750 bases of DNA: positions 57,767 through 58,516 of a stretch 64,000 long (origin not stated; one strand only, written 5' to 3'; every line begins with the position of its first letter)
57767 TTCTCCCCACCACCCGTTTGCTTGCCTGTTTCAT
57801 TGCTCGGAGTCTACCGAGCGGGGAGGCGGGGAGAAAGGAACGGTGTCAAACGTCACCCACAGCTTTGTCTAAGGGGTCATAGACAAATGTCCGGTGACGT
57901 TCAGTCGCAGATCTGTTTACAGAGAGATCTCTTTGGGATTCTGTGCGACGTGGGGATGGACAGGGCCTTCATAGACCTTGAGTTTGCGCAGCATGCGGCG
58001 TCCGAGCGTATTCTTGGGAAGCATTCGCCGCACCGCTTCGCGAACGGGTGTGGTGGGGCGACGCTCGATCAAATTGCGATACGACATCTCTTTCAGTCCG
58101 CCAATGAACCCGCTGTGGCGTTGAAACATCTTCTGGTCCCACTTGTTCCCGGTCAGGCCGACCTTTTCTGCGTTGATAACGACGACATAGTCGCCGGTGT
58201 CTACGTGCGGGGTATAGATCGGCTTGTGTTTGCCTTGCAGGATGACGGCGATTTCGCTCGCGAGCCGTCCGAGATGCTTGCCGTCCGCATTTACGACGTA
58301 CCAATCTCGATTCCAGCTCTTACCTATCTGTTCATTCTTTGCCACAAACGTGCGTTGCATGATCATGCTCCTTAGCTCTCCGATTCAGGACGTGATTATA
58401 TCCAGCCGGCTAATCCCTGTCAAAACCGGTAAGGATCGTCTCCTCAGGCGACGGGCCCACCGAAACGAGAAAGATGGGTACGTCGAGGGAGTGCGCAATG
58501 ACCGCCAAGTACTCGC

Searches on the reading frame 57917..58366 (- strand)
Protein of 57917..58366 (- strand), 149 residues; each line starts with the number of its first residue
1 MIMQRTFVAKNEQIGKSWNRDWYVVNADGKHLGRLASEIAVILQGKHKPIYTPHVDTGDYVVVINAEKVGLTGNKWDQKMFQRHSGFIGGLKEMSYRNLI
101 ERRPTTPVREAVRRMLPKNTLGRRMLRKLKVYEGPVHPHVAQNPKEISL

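Call 4: search_protein_families(library=pfam, proteins=[window:57917-58366:-], max_evalue=0.01)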
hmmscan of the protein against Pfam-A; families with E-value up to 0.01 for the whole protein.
window:57917-58366:- (149 aa): 1 family
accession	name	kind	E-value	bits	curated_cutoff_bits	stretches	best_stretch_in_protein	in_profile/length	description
PF00572.24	Ribosomal_L13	-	5e-49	165.8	23.8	1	20-138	1-119/119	Ribosomal protein L13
